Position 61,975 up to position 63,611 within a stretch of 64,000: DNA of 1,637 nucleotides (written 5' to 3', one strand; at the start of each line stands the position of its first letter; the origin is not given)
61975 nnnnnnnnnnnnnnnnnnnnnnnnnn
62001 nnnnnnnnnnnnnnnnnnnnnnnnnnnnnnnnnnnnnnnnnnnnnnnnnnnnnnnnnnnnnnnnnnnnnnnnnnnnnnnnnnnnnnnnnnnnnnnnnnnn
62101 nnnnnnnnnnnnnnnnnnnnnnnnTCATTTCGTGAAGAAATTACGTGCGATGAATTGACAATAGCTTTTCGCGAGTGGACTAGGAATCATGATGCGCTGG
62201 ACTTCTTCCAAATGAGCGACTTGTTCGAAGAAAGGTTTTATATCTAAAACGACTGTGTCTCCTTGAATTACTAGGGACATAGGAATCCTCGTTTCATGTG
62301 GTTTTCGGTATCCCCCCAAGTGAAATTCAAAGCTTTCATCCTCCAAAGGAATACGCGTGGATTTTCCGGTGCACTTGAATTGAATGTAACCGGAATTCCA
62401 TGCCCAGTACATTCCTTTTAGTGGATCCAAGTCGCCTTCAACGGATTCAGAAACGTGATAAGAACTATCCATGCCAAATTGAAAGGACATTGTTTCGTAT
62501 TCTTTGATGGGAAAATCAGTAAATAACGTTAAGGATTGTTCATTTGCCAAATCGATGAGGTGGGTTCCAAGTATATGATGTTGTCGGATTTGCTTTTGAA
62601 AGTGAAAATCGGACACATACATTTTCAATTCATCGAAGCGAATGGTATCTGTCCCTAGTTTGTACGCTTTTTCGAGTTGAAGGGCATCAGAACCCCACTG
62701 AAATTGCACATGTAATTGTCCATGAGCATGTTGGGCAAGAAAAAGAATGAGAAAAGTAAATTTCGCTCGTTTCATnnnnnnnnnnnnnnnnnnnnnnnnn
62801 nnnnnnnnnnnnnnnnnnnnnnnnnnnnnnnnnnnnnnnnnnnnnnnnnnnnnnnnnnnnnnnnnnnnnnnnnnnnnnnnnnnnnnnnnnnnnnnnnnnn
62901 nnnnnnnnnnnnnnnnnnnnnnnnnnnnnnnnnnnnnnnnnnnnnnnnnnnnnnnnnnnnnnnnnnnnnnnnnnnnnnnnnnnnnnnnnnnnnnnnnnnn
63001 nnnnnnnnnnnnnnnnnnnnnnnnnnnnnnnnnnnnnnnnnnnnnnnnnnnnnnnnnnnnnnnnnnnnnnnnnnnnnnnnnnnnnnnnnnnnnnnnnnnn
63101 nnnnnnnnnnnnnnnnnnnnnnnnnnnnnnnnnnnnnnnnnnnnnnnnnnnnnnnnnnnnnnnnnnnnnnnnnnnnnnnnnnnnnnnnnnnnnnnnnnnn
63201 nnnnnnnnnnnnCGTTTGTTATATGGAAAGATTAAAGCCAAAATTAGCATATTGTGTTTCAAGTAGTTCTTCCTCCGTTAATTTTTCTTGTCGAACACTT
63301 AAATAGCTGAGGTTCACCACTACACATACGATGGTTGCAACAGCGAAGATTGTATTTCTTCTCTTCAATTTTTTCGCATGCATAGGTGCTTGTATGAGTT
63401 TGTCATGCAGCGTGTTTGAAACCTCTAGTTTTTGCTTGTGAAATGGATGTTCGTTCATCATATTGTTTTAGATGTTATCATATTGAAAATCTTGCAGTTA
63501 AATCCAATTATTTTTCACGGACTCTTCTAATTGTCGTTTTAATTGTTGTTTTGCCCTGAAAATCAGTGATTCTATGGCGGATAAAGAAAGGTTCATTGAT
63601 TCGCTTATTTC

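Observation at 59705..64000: Six-gene ECF-sigma operon joining an MbnP/MbnH-like pair to a Spy-like protein and a T9SS-exported YHYH protein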

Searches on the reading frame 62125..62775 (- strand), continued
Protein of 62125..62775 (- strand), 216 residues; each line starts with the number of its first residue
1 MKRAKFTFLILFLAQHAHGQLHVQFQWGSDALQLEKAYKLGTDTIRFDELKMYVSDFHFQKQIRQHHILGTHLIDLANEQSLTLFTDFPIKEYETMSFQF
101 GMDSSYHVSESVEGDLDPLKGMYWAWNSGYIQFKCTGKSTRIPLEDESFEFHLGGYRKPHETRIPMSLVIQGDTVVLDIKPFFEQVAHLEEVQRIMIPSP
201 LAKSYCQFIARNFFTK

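Call 42: search_protein_families(library=pfam, proteins=[L054:1-1419:+, L080:796-2175:+, L059:5900-7348:+, L059:7345-7884:+, L074:5595-7937:+, L046:6621-7916:+, L046:5903-6610:+, L057:4659-5684:+], max_evalue=0.001)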
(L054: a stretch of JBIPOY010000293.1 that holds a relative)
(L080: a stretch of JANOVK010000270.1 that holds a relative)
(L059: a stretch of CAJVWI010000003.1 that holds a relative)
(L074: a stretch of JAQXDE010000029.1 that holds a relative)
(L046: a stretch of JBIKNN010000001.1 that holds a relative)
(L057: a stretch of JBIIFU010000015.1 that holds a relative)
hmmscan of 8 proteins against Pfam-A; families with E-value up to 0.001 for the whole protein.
L054:1-1419:+ (472 aa): 3 families
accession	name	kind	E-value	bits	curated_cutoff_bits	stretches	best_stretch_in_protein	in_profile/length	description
PF13573.12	SprB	-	8.5e-09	35.4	28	1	226-257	3-33/37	SprB repeat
PF13585.12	CHU_C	-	2.6e-06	27.9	27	1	380-458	2-74/86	CHU_C Type IX secretion signal domain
PF13895.12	Ig_2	-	0.00064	20.3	27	0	131-207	4-72/79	Immunoglobulin domain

L080:796-2175:+ (459 aa): 1 family
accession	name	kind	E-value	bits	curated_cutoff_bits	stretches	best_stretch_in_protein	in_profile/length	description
PF13472.12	Lipase_GDSL_2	-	0.00016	22.7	32.9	1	291-437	40-177/178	GDSL-like Lipase/Acylhydrolase family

L059:5900-7348:+ (482 aa): 4 families
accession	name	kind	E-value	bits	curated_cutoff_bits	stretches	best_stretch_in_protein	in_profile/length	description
PF00270.35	DEAD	-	2.7e-49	167.6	26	1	26-195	1-165/167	DEAD/DEAH box helicase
PF00271.37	Helicase_C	-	2.9e-31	108.4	23.5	1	239-342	9-110/110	Helicase conserved C-terminal domain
PF04851.21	ResIII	-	8.8e-07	29.4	22.5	1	27-191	6-163/164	Type III restriction enzyme, res subunit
PF13245.12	AAA_19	-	0.00097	19.8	25.1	0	29-163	1-103/134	AAA domain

L059:7345-7884:+ (179 aa): 2 families
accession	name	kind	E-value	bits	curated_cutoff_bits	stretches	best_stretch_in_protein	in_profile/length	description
PF03358.20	FMN_red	-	5.1e-28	98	24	1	4-136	1-136/152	NADPH-dependent FMN reductase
PF02525.22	Flavodoxin_2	-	1.1e-07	32.2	27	1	16-119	18-138/198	Flavodoxin-like fold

L074:5595-7937:+ (780 aa): 3 families
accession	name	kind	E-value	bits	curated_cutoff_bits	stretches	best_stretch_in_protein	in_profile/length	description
PF13585.12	CHU_C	-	1.5e-12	47.9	27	1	687-762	2-72/86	CHU_C Type IX secretion signal domain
PF13573.12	SprB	-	2.5e-11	43.4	28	2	456-486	6-36/37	SprB repeat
PF06832.18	BiPBP_C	-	0.00029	21.1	26.8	0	198-233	44-81/90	Penicillin-Binding Protein C-terminus Family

L046:6621-7916:+ (431 aa): 4 families
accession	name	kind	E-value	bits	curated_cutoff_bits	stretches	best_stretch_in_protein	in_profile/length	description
PF23414.1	Beta-prop_EML_2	-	1.8e-07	31.2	90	0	169-316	21-143/266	Echinoderm microtubule-associated protein second beta-propeller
PF25174.1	Beta-prop_THOC3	-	4.7e-07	29.5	305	0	165-306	66-180/272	THOC3 beta-propeller domain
PF25172.1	Beta-prop_WDR3_2nd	-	4.3e-05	23.3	140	1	248-412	34-193/293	WDR3 second beta-propeller domain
PF21783.3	YNCE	-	0.00012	22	27.1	0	169-220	51-102/339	YNCE-like beta-propeller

L046:5903-6610:+ (235 aa): 0 families

L057:4659-5684:+ (341 aa): 3 families
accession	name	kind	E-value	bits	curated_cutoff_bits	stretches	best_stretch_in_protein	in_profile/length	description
PF20243.3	MbnP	-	1.4e-22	81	27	1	36-227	3-183/189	MbnP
PF18962.6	Por_Secre_tail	-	3.4e-07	30.9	27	1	275-330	8-66/75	Secretion system C-terminal sorting domain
PF11589.14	DUF3244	-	5.5e-06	26.7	25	1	261-338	16-95/96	Domain of unknown function (DUF3244)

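Call 59: predict_structure(alignment_id=A1)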
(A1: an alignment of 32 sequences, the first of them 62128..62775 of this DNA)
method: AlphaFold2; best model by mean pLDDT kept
length: 216 residues; sequences in the alignment: 32
mean_pLDDT: 85.7   pTM: 0.80
mean pLDDT of the five models: 85.7, 85.7, 85.2, 84.1, 82.9
residues with pLDDT >= 90: 141; 70-90: 36; 50-70: 27; < 50: 12
segments of 3 or more residues with pLDDT < 50: 109-113, 121-124
pLDDT, mean of each block of 10 residues (from residue 1): 71 64 97 98 97 94 92 92 91 94 58 50 51 94 97 83 91 97 96 91 95 97
secondary structure, 60 per line:
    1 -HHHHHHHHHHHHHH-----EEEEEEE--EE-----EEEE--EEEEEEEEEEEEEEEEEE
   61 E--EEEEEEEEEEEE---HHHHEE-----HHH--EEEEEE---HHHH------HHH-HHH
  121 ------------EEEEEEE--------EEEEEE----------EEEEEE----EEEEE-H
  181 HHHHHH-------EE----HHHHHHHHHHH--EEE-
elements in order: H2-15 E21-27 E37-40 E43-61 E64-75 H79-82 E95-100 H104-107 E133-139 E148-153 E164-169 E174-178 H180-186 H200-210 E213-215

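Call 64: fold_search(model_id=the predicted structure, library=pdb)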
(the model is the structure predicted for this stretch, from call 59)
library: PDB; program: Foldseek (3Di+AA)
matches with E <= 10: 257; with E <= 0.001: 6
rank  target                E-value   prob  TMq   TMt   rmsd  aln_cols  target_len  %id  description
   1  7l6g_E                1.2e-05  1.00  0.55  0.42   7.4       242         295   14  MbnP from Methylosinus trichosporium (released 2021-05-26)
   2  7l6g_B                4.8e-05  1.00  0.58  0.45   5.8       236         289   13  MbnP from Methylosinus trichosporium (released 2021-05-26)
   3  7l6g_C                6.5e-05  1.00  0.53  0.41   7.5       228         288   14  MbnP from Methylosinus trichosporium (released 2021-05-26)
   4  7l6g_D                6.9e-05  1.00  0.52  0.40   6.0       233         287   14  MbnP from Methylosinus trichosporium (released 2021-05-26)
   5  7l6g_F                8.7e-05  1.00  0.52  0.40   7.4       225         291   14  MbnP from Methylosinus trichosporium (released 2021-05-26)
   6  7l6g_A                1.7e-04  1.00  0.53  0.40   7.5       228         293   14  MbnP from Methylosinus trichosporium (released 2021-05-26)
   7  6ubl_A                1.3e+00  0.01  0.12  0.12  17.5       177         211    7  Structure of DynF from the Dynemicin Biosynthesis Pathway of Micromonospora chersina (released 2020-09-16)
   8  4odb_A                1.4e+00  0.02  0.12  0.16  19.4       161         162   10  Crystal structure of the T1L reovirus attachment protein sigma1 in complex with Junctional Adhesion Molecule-A (released 2015-04-01)
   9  5o77                  1.4e+00  0.01  0.10  0.07  16.7       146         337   10  Klebsiella pneumoniae OmpK35 (released 2018-06-20)
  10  5j12_B                1.7e+00  0.02  0.09  0.10  13.7       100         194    7  Structure of human TSLP:TSLPR in complex with mouse IL-7Ralpha (released 2017-04-05)
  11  4frx_B                1.8e+00  0.01  0.09  0.05  20.2       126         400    8  Crystal Structure of Pseudomonas aeruginosa OccK8 (OprE) (released 2013-07-24)
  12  7y8h_B                1.9e+00  0.08  0.14  0.27  11.8        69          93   12  Crystal structure of sDscam FNIII1 domain, isoform alpha7 (released 2023-05-24)
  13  3nwd_C                1.9e+00  0.01  0.05  0.02  47.1        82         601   12  Glycoprotein B from Herpes simplex virus type 1, Y179S mutant, low-pH (released 2010-12-01)
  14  2a3k                  2.0e+00  0.04  0.09  0.07  14.5        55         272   18  Crystal Structure of the Human Protein Tyrosine Phosphatase, PTPN7 (HePTP, Hematopoietic Protein Tyrosine Phosphatase) (released 2005-07-19)
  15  3lha_A                2.0e+00  0.01  0.12  0.10  13.1       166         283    7  Crystal structure of mouse VPS26B(R240S/G241A/E242S) in spacegroup P41 21 2 (released 2010-02-02)
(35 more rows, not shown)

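Call 73: search_protein_families(library=pfam, proteins=[L033:11095-13026:+, L033:13037-14110:+, L059:11149-11877:+, L059:11887-12651:+, L059:12632-13240:+, L074:11477-12061:+, L074:12058-13026:+, L061:11106-12299:+, L071:5635-7932:+, L062:11940-13751:+], max_evalue=0.001)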
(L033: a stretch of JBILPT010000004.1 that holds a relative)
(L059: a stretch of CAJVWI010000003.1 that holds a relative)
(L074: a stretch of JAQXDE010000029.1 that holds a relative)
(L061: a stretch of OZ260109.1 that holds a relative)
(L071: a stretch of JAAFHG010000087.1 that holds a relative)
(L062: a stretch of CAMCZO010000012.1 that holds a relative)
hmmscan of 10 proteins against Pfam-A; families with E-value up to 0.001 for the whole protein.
L033:11095-13026:+ (643 aa): 3 families
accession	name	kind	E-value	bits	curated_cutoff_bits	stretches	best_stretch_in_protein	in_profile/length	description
PF08497.15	Radical_SAM_N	-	2.2e-125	418.3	25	1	21-323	1-301/301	Radical SAM N-terminal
PF11842.13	DUF3362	-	6.3e-09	36.6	27.6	1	547-616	1-75/151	Domain of unknown function (DUF3362)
PF04055.27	Radical_SAM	-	4.8e-07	30.5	29.5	1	324-392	1-60/166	Radical SAM superfamily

L033:13037-14110:+ (357 aa): 3 families
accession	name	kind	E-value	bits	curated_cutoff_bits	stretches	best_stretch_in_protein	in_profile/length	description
PF02518.31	HATPase_c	-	3.9e-29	101.8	26.4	1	233-342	2-109/111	Histidine kinase-, DNA gyrase B-, and HSP90-like ATPase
PF00512.31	HisKA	-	2.1e-13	50.6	26.9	1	120-184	2-64/66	His Kinase A (phospho-acceptor) domain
PF13581.12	HATPase_c_2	-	1.8e-05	25.2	27.4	1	241-319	36-111/127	Histidine kinase-like ATPase domain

L059:11149-11877:+ (242 aa): 1 family
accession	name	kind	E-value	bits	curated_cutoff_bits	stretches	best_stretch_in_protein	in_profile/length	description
PF10677.15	DUF2490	-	9.1e-15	55.3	29.8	1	26-215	2-181/186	Protein of unknown function (DUF2490)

L059:11887-12651:+ (254 aa): 1 family
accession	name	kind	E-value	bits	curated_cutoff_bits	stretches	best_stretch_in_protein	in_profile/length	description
PF09359.15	VTC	-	1.3e-22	81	23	1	25-222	1-231/235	VTC domain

L059:12632-13240:+ (202 aa): 1 family
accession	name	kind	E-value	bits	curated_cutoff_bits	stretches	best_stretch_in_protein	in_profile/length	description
PF16316.10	DUF4956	-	2.6e-50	170.9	30.6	1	20-193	1-169/169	Domain of unknown function (DUF4956)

L074:11477-12061:+ (194 aa): 3 families
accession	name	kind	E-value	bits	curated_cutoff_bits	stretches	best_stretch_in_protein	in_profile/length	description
PF00132.30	Hexapep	-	6.5e-19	67.2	27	2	17-51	1-35/36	Bacterial transferase hexapeptide (six repeats)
PF25084.1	LbH_EIF2B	-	4.5e-10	39.9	54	1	7-76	11-78/105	EIF2B subunit epsilon LbH domain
PF14602.12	Hexapep_2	-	9.7e-08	32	27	1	37-69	3-33/34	Hexapeptide repeat of succinyl-transferase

L074:12058-13026:+ (322 aa): 3 families
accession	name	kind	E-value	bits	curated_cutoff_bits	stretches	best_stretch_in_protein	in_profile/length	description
PF01408.29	GFO_IDH_MocA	-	2.7e-19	70.5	24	1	3-124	2-116/120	Oxidoreductase family, NAD-binding Rossmann fold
PF02894.22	GFO_IDH_MocA_C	-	1.8e-14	54.5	22.9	1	152-225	15-98/218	Oxidoreductase family, C-terminal alpha/beta domain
PF22725.1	GFO_IDH_MocA_C3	-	2.3e-08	34.5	27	1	140-212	5-78/124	GFO/IDH/MocA C-terminal domain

L061:11106-12299:+ (397 aa): 4 families
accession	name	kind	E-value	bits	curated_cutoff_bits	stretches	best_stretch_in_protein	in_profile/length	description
PF03150.19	CCP_MauG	-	9.1e-41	140.4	25.6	1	78-226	2-141/149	Di-haem cytochrome c peroxidase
PF00034.26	Cytochrom_C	-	5.4e-05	24.9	21.3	0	271-382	11-89/90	Cytochrome c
PF09086.16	DUF1924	-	0.00048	20.9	22.5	0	78-108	6-37/96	Domain of unknown function (DUF1924)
PF14522.11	Cytochrome_C7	-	0.0008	19.6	24.8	0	96-111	40-55/67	Cytochrome c7 and related cytochrome c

L071:5635-7932:+ (765 aa): 4 families
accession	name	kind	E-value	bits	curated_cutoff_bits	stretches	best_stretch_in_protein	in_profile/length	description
PF04565.21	RNA_pol_Rpb2_3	-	1.6e-28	99.1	21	1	486-554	1-68/68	RNA polymerase Rpb2, domain 3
PF04561.19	RNA_pol_Rpb2_2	-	3.5e-28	99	21.7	2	321-427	88-190/190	RNA polymerase Rpb2, domain 2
PF10385.14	RNA_pol_Rpb2_45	-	3.6e-21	75.4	28.2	1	564-630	1-66/66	RNA polymerase beta subunit external 1 domain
PF04563.20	RNA_pol_Rpb2_1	-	5.4e-18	65.7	28.2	1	37-472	2-202/203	RNA polymerase beta subunit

L062:11940-13751:+ (603 aa): 0 families

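Call 74: search_solved_structures(query=A1, max_evalue=10, show_alignments=3)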
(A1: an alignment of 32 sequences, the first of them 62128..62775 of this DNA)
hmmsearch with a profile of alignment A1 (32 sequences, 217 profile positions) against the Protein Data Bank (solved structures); distinct sequences matched with E-value up to 10: 0.

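Call 86: search_protein_families(library=pfam, proteins=[L057:2632-3855:+, L057:3902-4675:+, L057:5687-6682:+, L057:9678-11024:-, L022:8695-10056:+, L022:11039-12268:+, L030:4960-6900:-, L048:7431-7826:+, L048:6023-7003:+, L026:5260-5493:+], max_evalue=0.001)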
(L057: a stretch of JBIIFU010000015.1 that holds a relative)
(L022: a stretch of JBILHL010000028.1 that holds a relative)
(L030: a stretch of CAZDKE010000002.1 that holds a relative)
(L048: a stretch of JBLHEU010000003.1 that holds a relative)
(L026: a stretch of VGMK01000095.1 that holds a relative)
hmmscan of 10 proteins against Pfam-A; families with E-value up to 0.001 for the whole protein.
L057:2632-3855:+ (407 aa): 3 families
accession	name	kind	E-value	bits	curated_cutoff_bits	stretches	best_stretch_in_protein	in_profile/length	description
PF07690.21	MFS_1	-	3.4e-50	171.4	33.4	1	21-359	1-346/347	Major Facilitator Superfamily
PF00083.30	Sugar_tr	-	6.7e-16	58.6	22.3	1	51-190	46-191/452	Sugar (and other) transporter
PF13347.12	MFS_2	-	3.4e-06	26.3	27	1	168-367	170-381/427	MFS/sugar transport protein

L057:3902-4675:+ (257 aa): 7 families
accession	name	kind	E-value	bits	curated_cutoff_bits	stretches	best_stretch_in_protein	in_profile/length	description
PF08241.18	Methyltransf_11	-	2.2e-14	54.3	21.2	1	127-174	47-94/95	Methyltransferase domain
PF13489.12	Methyltransf_23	-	1.7e-13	51.1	27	1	129-227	70-162/164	Methyltransferase domain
PF13847.12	Methyltransf_31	-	4e-09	36.8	27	1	129-185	65-126/145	Methyltransferase domain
PF13649.12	Methyltransf_25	-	1.3e-07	32.7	27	1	128-171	52-97/97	Methyltransferase domain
PF08242.18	Methyltransf_12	-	2.7e-07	31.6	30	1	128-172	55-97/98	Methyltransferase domain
PF08003.17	Methyltransf_9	-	5.4e-05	22.8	23.8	1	92-225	139-261/315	Protein of unknown function (DUF1698)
PF05148.21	Methyltransf_8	-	0.00028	21.3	27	1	119-174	100-156/219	Hypothetical methyltransferase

L057:5687-6682:+ (331 aa): 2 families
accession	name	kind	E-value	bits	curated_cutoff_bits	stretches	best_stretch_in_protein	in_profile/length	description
PF03150.19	CCP_MauG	-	1.1e-52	179.1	25.6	1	47-193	2-148/149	Di-haem cytochrome c peroxidase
PF00034.26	Cytochrom_C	-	0.00015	23.4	21.3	0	204-319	5-89/90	Cytochrome c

L057:9678-11024:- (448 aa): 2 families
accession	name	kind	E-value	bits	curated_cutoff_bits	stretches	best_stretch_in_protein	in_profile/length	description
PF01551.29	Peptidase_M23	-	2.4e-14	53.7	28.7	1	345-430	2-88/96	Peptidase family M23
PF11932.13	DUF3450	-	0.00011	22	32.6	1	17-122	3-106/241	Protein of unknown function (DUF3450)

L022:8695-10056:+ (453 aa): 6 families
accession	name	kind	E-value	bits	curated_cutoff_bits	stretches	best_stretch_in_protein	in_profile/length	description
PF13905.12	Thioredoxin_8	-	1e-15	58.2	27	1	352-441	3-94/94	Thioredoxin-like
PF00578.27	AhpC-TSA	-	6.2e-12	46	26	1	319-441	2-121/124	AhpC/TSA family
PF08534.16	Redoxin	-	2.9e-09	37.3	26.6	1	318-440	2-127/148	Redoxin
PF14289.11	DUF4369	-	4.2e-07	30.9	25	1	27-111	9-89/91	Domain of unknown function (DUF4369)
PF13098.12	Thioredoxin_2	-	4.8e-07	30.5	27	1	352-444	7-90/104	Thioredoxin-like domain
PF13728.12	TraF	-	1e-05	25.9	23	1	333-402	112-179/224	F plasmid transfer operon protein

L022:11039-12268:+ (409 aa): 1 family
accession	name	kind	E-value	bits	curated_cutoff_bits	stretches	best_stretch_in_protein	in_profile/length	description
PF18962.6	Por_Secre_tail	-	3.5e-13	50.1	27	1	339-406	1-73/75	Secretion system C-terminal sorting domain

L030:4960-6900:- (646 aa): 3 families
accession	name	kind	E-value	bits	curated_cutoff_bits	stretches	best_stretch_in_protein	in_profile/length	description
PF00488.27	MutS_V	-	1.1e-82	277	30.2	1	387-575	2-188/188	MutS domain V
PF05192.23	MutS_III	-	4.5e-46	158.1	34.1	1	44-332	2-194/194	MutS domain III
PF05190.23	MutS_IV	-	5.3e-29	100.8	22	1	201-292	1-92/92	MutS family domain IV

L048:7431-7826:+ (131 aa): 0 families

L048:6023-7003:+ (326 aa): 3 families
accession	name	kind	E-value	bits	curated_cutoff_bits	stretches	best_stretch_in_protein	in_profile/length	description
PF03060.21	NMO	-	2.2e-22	80.4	28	1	60-307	89-329/331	Nitronate monooxygenase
PF01070.24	FMN_dh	-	9.4e-09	35.2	24.9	1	129-222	226-321/350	FMN-dependent dehydrogenase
PF00478.31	IMPDH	-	4e-06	26.5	25.6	1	9-214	32-247/345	IMP dehydrogenase / GMP reductase domain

L026:5260-5493:+ (77 aa): 0 families

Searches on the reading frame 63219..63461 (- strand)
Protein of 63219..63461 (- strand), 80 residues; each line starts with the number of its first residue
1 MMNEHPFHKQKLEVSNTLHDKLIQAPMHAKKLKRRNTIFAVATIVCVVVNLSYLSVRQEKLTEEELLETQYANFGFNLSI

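Call 3: search_protein_families(library=pfam, proteins=[window:63219-63461:-], max_evalue=0.1)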
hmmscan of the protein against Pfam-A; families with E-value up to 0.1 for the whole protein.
window:63219-63461:- (80 aa): 1 family
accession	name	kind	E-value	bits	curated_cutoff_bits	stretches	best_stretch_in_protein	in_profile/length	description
PF11859.13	DUF3379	-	0.012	15.3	33.2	1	10-62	49-104/232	Protein of unknown function (DUF3379)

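Call 4: search_protein_families(library=ncbifam, proteins=[window:63219-63461:-], max_evalue=0.1)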
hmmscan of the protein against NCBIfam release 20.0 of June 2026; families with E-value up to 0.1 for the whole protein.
window:63219-63461:- (80 aa): 0 families
